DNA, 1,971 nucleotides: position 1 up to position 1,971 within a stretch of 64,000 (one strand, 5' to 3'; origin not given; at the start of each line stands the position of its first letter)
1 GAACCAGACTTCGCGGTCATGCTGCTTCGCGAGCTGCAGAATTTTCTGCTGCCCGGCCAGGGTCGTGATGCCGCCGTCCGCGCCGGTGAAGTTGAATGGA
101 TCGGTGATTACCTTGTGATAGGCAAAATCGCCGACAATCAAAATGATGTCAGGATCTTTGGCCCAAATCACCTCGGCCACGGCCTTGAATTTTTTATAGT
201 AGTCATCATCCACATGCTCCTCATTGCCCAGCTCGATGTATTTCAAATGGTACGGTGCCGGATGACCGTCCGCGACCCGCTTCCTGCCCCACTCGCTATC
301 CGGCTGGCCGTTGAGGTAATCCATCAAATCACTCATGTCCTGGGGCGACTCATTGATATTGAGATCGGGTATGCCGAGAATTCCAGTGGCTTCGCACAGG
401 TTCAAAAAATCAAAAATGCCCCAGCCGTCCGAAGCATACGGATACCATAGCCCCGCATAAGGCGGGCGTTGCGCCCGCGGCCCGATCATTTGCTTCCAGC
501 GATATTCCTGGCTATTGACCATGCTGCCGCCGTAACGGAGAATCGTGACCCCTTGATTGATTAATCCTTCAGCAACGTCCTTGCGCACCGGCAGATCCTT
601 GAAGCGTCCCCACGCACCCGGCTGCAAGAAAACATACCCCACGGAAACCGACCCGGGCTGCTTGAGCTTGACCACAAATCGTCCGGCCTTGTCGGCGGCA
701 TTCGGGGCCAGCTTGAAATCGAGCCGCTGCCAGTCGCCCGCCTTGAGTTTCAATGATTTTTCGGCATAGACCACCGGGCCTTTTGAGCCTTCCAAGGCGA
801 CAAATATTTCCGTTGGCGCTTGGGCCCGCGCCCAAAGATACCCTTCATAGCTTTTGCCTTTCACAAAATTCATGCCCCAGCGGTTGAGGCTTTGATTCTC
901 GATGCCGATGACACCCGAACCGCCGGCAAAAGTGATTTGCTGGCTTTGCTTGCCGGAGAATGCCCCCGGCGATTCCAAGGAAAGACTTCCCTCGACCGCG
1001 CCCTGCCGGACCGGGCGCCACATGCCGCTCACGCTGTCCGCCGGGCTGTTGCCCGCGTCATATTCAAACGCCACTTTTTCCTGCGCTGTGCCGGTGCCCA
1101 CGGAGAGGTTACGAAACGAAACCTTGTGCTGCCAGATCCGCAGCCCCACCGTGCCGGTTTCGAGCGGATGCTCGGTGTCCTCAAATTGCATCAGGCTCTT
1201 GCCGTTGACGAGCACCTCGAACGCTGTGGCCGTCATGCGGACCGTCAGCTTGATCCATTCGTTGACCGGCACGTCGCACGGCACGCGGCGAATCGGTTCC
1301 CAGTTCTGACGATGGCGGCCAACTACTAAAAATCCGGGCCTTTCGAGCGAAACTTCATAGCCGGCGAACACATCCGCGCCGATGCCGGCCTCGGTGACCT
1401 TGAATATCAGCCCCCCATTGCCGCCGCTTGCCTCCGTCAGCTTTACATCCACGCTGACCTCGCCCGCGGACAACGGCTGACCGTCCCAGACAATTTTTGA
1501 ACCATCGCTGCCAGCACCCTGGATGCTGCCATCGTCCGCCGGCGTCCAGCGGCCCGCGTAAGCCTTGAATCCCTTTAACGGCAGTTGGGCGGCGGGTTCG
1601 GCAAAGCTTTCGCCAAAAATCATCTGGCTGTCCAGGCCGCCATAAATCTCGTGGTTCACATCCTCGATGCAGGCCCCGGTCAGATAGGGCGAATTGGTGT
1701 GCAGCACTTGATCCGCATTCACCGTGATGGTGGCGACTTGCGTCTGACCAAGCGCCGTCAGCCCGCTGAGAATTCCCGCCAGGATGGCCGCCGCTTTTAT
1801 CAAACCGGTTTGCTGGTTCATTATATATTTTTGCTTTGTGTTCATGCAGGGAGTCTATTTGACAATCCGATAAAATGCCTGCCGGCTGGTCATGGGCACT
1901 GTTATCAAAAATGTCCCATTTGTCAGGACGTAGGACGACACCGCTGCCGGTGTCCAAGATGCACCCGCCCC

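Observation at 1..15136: Eleven co-directional, translationally coupled genes link a GRE to a sugar importer, two dehydrogenases and two large glycosidases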

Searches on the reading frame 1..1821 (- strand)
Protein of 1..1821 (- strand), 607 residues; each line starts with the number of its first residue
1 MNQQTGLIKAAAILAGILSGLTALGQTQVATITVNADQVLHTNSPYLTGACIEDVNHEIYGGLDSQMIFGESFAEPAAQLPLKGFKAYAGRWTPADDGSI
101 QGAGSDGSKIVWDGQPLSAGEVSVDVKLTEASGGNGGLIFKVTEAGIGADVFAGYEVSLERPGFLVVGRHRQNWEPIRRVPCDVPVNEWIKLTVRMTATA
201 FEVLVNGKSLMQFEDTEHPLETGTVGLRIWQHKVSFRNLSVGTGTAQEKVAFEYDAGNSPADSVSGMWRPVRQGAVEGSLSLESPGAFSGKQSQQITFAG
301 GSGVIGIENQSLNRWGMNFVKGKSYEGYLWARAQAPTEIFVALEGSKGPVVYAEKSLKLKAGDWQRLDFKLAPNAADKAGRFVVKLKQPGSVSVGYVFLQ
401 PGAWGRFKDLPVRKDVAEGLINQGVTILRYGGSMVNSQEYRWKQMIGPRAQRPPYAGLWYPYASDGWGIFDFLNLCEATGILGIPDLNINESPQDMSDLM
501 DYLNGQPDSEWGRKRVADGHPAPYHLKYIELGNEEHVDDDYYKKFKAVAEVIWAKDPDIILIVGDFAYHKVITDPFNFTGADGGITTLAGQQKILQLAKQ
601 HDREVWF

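Call 5: search_protein_families(library=pfam, proteins=[window:1-1821:-])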
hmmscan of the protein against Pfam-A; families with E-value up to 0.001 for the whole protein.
window:1-1821:- (607 aa): 2 families
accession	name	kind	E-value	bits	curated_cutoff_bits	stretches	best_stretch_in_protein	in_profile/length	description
PF06439.18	3keto-disac_hyd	-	2.4e-17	64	26.8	1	82-241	11-186/187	3-keto-disaccharide hydrolase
PF22848.2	ASD1_dom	-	2.7e-17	63.6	22.2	1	483-563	97-180/239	Alpha-L-arabinofuranosidase 1 domain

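Call 6: search_protein_families(library=ncbifam, proteins=[window:1-1821:-])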
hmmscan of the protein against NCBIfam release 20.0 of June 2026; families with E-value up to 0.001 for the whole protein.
window:1-1821:- (607 aa): 1 family
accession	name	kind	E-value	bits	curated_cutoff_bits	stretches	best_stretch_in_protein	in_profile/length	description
NF051901.1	ArabsyFurArfAAgro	equivalog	1.4e-14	53.9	625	1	412-535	49-173/502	arabinosylfuranosidase ArfA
